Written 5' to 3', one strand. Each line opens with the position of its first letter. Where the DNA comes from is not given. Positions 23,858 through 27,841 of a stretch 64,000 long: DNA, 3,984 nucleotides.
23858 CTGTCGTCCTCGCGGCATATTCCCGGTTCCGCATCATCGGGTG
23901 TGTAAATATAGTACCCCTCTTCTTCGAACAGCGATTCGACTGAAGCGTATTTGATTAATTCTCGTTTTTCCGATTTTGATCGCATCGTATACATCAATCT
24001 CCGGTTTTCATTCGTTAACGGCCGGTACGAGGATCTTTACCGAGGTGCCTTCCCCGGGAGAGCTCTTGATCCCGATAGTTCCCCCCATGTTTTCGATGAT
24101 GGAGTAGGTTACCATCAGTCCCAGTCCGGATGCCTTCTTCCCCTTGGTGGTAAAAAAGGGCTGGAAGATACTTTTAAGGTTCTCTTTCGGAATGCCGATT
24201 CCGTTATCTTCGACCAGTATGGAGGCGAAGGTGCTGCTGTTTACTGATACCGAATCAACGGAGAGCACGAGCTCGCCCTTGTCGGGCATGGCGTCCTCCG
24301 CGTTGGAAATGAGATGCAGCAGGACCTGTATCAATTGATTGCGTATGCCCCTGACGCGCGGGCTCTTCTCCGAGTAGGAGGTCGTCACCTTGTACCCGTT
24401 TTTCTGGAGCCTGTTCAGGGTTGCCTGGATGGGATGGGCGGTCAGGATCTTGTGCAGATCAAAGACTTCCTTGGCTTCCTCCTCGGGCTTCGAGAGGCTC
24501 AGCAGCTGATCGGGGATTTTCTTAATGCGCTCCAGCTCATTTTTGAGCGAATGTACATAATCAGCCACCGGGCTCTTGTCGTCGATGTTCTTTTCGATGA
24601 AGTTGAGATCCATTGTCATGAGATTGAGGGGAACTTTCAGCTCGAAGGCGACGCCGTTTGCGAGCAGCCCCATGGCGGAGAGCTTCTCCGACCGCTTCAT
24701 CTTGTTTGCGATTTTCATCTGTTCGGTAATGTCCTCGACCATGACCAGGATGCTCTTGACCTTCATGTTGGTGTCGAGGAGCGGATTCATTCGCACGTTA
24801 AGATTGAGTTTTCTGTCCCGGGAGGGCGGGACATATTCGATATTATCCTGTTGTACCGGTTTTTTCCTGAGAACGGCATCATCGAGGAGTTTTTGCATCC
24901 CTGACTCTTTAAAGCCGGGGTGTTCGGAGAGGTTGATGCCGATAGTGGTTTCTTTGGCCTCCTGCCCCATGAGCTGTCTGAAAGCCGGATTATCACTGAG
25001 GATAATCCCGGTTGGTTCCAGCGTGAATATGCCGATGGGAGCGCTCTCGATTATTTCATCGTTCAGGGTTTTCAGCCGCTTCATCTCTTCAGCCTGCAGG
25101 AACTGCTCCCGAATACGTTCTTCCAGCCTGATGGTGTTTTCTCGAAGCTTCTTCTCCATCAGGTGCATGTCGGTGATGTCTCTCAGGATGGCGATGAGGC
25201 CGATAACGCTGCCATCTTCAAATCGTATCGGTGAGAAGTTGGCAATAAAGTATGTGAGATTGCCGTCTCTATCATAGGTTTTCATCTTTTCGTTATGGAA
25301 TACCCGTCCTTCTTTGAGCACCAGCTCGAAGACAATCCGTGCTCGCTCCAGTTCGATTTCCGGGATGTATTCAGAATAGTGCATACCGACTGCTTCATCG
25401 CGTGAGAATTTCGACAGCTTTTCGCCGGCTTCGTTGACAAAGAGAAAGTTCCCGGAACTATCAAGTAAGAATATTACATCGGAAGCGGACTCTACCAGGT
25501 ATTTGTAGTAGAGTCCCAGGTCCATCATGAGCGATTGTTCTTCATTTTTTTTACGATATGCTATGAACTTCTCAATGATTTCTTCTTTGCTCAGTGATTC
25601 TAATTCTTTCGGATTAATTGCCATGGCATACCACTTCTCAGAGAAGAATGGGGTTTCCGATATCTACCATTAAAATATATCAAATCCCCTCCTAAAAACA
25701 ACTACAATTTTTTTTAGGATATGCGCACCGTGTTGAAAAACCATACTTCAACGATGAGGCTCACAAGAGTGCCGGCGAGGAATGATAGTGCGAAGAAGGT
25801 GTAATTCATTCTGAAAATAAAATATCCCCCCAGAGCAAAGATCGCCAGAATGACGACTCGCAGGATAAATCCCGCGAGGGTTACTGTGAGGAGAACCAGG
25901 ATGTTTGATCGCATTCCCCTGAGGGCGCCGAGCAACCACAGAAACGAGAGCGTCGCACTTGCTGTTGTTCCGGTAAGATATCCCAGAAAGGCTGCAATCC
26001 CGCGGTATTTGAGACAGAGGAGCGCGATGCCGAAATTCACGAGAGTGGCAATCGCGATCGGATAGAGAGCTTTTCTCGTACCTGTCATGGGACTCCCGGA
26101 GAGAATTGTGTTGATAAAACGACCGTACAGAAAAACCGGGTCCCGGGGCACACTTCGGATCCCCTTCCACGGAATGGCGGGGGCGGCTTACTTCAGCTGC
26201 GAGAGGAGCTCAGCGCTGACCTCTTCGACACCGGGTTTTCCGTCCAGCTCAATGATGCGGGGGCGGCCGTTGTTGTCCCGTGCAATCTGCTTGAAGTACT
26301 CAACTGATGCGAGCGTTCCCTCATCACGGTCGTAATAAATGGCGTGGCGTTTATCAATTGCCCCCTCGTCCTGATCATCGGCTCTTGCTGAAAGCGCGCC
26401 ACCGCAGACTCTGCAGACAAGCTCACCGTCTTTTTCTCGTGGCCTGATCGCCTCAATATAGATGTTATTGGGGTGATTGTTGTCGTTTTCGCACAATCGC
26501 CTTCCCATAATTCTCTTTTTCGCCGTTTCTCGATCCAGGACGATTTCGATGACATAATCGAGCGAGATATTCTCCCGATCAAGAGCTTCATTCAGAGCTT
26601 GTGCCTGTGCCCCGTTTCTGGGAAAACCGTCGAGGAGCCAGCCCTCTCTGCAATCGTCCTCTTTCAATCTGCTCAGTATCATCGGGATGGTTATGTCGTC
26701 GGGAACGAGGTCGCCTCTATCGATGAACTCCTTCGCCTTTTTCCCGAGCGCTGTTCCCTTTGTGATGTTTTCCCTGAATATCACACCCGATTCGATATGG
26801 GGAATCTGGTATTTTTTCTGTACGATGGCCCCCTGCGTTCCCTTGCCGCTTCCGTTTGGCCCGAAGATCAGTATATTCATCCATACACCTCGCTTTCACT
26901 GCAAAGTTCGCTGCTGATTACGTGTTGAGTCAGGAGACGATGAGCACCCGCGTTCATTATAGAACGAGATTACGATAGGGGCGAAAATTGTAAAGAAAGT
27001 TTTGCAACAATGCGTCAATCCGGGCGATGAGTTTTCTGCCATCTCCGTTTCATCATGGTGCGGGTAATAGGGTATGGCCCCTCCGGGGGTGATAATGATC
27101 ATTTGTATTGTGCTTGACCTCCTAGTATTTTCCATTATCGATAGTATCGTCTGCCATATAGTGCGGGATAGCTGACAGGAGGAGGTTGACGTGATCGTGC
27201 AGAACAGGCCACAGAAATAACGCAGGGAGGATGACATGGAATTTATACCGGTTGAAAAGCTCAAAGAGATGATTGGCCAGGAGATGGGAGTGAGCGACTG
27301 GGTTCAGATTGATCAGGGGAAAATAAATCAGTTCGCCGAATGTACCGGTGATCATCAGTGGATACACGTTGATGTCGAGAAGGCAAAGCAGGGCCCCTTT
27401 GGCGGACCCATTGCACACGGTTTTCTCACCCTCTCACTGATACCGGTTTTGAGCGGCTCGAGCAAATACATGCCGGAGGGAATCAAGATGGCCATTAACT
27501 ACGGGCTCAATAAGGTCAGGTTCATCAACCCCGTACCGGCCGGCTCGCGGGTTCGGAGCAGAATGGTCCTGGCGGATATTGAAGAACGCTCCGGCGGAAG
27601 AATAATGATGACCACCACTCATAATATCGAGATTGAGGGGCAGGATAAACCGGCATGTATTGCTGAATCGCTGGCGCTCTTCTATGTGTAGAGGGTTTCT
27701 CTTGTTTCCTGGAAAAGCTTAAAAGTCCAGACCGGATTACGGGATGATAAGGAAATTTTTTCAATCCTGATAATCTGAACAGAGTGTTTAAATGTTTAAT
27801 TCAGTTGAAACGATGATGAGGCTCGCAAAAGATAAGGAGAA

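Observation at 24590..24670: Phospho-acceptor histidine of the kinase H-box replaced by phenylalanine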

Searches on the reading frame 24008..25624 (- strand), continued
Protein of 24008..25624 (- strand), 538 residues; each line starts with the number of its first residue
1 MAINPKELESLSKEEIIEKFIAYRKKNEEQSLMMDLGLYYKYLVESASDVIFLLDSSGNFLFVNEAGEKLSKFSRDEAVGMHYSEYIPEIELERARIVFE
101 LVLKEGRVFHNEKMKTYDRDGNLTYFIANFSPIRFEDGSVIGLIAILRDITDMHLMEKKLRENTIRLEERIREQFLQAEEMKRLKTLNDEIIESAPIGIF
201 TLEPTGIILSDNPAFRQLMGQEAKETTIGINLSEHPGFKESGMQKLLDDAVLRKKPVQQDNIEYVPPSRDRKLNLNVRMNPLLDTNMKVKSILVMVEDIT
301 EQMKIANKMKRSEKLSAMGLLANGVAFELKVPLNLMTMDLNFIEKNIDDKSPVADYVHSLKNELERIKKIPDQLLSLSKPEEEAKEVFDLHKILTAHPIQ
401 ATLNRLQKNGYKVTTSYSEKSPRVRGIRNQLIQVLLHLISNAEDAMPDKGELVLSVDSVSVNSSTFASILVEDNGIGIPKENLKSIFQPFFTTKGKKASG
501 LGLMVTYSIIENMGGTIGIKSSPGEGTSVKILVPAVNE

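Call 34: fold_search(model_id=the predicted structure, library=pdb)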
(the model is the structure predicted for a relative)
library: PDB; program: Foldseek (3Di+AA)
matches with E <= 10: 1326; with E <= 0.001: 958
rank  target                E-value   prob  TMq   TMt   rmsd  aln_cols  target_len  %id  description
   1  9a5d_A                4.5e-31  1.00  0.37  0.34  21.4       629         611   17  Integrative model of WALK-YYCH by crosslinking MS and deep learning (released 2024-09-18)
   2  9qq6_A                5.7e-28  1.00  0.27  0.30  21.5       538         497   17  Structure of the Azotobacter vinelandii NifL-NifA complex (released 2025-06-18)
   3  8a7f_A                3.0e-25  1.00  0.28  0.40  19.3       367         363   22  Crystal structure of a chimeric LOV-Histidine kinase SB2F1-I66R mutant (asymmetrical variant, trigonal form with long  (released 2024-01-10)
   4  8a7f_B                1.4e-24  1.00  0.28  0.40  19.3       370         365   22  Crystal structure of a chimeric LOV-Histidine kinase SB2F1-I66R mutant (asymmetrical variant, trigonal form with long  (released 2024-01-10)
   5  8a7h_A                3.2e-24  1.00  0.28  0.40  19.7       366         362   22  Crystal structure of a chimeric LOV-Histidine kinase SB2F1-I66R mutant (light state; asymmetrical variant, trigonal fo (released 2024-01-10)
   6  8a6x_B                3.5e-24  1.00  0.28  0.40  19.7       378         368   22  Crystal structure of a chimeric LOV-Histidine kinase SB2F1 (asymmetrical variant, trigonal form with long c axis) (released 2024-01-10)
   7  8a52_A                1.5e-23  1.00  0.28  0.40  19.6       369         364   22  Crystal structure of a chimeric LOV-Histidine kinase SB2F1 (asymmetrical variant, trigonal form with long c-axis) (released 2023-12-27)
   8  8a3u                  2.9e-23  1.00  0.28  0.40  19.5       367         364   22  Crystal structure of a chimeric LOV-Histidine kinase SB2F1 (symmetrical variant, trigonal form with short c-axis) (released 2023-12-20)
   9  4gcz_A                4.4e-23  1.00  0.42  0.57   9.0       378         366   22  Structure of a blue-light photoreceptor (released 2013-06-19)
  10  4gcz_B                2.1e-21  1.00  0.30  0.40  11.5       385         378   22  Structure of a blue-light photoreceptor (released 2013-06-19)
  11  6ph4_B                4.2e-21  1.00  0.26  0.30  16.1       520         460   16  Full length LOV-PAS-HK construct from the LOV-HK sensory protein from Brucella abortus (light-adapted, construct 15-48 (released 2020-12-30)
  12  4i5s_B                4.4e-20  1.00  0.36  0.45  10.0       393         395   20  Structure and function of sensor histidine kinase (released 2013-03-27)
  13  4i5s_A                8.7e-20  1.00  0.27  0.35  11.7       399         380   18  Structure and function of sensor histidine kinase (released 2013-03-27)
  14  3a0r_A                8.6e-19  1.00  0.31  0.46  19.7       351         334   26  Crystal structure of histidine kinase ThkA (TM1359) in complex with response regulator protein TrrA (TM1360) (released 2009-10-20)
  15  9jfj_A                1.7e-18  1.00  0.34  0.71   5.9       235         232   29  Crystal structure of the cytoplasmic domain of ZraS in ADP-bound form (released 2025-03-26)
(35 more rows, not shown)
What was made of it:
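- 24008..25624 (-): HK-like gene (538 aa): PAS1, coiled coil, PAS2, DHp lacking the phospho-His, and the CA (HATPase_c) domain. Foldseek hits are full-length sensor HKs and NifL (call 34).
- On NifL: Foldseek rank 2 is the NifL chain of 9qq6 over 538 columns (call 34).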

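Call 45: list_cluster_members(proteins=[P0001, P0009, P0046, P0031, P0037, P0075, P0079, P0030, P0055, P0040])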
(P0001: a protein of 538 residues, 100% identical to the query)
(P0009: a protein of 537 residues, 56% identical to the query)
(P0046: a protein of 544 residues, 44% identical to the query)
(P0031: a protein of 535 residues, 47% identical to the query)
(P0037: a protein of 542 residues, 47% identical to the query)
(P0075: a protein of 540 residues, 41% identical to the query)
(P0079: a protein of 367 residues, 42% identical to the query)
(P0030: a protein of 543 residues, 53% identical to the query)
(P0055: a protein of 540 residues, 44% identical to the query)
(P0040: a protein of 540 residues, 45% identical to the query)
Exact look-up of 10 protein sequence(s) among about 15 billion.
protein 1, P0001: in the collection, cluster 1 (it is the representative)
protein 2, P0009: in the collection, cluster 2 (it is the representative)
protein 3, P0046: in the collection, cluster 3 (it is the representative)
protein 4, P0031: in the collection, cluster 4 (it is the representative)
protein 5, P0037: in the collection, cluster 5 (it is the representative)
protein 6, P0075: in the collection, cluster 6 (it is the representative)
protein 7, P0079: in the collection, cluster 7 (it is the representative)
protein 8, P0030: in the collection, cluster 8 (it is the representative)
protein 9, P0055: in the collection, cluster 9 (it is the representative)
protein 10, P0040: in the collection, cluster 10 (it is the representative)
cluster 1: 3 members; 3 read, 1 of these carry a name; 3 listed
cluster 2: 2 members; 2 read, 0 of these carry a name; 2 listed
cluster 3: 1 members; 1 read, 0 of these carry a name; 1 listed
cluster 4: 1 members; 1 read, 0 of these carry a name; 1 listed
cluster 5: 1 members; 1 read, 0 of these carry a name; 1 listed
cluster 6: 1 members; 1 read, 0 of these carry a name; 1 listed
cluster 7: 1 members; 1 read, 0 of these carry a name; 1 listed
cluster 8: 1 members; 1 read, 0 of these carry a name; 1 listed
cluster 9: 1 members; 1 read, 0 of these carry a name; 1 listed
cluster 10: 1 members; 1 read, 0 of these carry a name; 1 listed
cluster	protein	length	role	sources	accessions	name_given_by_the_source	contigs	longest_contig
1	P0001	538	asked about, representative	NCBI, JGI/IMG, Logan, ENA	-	-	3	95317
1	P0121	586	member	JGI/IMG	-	PAS domain S-box-containing protein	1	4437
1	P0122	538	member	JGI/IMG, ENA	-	-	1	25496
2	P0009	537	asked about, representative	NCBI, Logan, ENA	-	-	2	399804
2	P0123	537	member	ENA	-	-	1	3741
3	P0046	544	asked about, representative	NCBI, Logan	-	-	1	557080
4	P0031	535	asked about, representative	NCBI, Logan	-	-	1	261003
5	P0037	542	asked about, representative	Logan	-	-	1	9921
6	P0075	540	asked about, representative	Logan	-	-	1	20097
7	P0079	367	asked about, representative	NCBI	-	-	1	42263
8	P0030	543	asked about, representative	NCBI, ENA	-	-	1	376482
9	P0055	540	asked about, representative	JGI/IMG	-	-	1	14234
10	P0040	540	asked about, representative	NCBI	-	-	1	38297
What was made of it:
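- Tried and rejected: list_cluster_members gave no organism names (call 45).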

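Call 58: search_protein_representatives(alignment_id=A1)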
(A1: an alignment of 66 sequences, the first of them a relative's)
Query: 66 sequences, 537 profile positions. Proteins with E-value up to 0.001 (for the whole library): 1759105; up to 1e-10: 1143746; up to 1e-30: 220634. The best 150 are listed.
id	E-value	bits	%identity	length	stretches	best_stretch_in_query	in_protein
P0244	1.9e-272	920.9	-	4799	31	30-533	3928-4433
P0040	6.0e-239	810.4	-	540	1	1-535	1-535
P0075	3.3e-212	722.2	-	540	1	1-535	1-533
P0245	3.2e-193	659.5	-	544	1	2-536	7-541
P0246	3.3e-189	646.3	-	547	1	2-536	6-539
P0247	1.2e-152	525.5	-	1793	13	299-536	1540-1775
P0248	3.6e-152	524.0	-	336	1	201-535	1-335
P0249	3.6e-152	524.0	-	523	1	46-535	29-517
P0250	1.3e-139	482.6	-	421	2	145-535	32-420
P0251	2.2e-138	478.5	-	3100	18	304-534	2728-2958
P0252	1.2e-137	476.0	-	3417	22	325-528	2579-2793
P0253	4.0e-130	451.2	-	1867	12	326-534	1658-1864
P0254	1.3e-126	439.6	-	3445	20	325-534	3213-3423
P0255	1.0e-125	436.7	-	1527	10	300-536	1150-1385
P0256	5.0e-123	427.8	-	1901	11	168-529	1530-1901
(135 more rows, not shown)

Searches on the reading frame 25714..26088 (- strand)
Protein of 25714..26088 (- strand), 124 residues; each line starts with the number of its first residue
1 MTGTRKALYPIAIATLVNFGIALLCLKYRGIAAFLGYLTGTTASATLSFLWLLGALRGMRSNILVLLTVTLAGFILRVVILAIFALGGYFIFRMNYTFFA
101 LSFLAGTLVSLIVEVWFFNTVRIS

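Call 25: search_protein_families(library=pfam, proteins=[window:25714-26088:-], max_evalue=1)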
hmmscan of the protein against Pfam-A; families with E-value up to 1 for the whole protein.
window:25714-26088:- (124 aa): 0 families
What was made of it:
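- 25714..26088 (-): Small (124 aa) hydrophobic, probably multi-pass membrane protein with no known family, conserved directly upstream of the HK-like gene. No Pfam hit (call 25).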

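Call 26: search_protein_families(library=padloc, proteins=[window:25714-26088:-], max_evalue=0.01)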
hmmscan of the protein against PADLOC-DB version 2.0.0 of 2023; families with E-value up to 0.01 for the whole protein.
window:25714-26088:- (124 aa): 0 families

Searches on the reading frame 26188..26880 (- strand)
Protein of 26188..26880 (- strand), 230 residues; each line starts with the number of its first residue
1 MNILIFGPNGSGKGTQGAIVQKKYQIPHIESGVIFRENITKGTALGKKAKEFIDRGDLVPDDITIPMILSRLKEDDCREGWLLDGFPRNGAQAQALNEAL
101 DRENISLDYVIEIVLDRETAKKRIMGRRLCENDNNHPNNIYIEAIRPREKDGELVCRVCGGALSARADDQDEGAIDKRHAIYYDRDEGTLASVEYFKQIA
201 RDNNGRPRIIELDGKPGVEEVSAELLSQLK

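Call 25: search_protein_families(library=pfam, proteins=[window:26188-26880:-], max_evalue=1)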
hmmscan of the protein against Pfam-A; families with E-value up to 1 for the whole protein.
window:26188-26880:- (230 aa): 7 families
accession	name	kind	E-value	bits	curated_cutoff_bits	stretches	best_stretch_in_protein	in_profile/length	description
PF00406.28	ADK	-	1.9e-41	142.2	26.8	1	5-198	1-148/151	Adenylate kinase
PF13207.12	AAA_17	-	1.5e-21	77.5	27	1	6-129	1-124/136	AAA domain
PF02223.23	Thymidylate_kin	-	0.0054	16.9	27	1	7-54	3-47/185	Thymidylate kinase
PF02224.24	Cytidylate_kin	-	0.0068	16.6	26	1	4-37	2-35/211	Cytidylate kinase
PF13238.12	AAA_18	-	0.13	13.2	29.4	1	3-53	1-45/128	AAA domain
PF17213.9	Hydin_ADK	-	0.14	12.8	27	0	58-85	168-195/196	Hydin Adenylate kinase-like domain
PF03966.22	Trm112p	-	0.17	12.3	22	1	154-190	8-26/40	Trm112p-like protein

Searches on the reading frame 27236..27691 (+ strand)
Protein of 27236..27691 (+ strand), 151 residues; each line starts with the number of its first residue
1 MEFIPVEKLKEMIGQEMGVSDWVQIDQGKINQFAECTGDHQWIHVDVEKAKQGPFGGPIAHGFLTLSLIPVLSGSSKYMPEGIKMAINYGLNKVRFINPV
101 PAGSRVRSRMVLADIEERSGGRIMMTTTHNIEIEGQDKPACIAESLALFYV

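Call 25: search_protein_families(library=pfam, proteins=[window:27236-27691:+], max_evalue=1)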
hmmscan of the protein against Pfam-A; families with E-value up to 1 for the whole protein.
window:27236-27691:+ (151 aa): 3 families
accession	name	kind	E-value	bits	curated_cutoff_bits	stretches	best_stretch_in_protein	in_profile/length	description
PF01575.25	MaoC_dehydratas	-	3.9e-28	98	27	1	11-128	4-116/123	MaoC like domain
PF13452.11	FAS1_DH_region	-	2.6e-06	28.1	22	1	12-131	2-120/132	FAS1-like, dehydratase domain region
PF03460.22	NIR_SIR_ferr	-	0.096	12.9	24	1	111-135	28-53/69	Nitrite/Sulfite reductase ferredoxin-like half domain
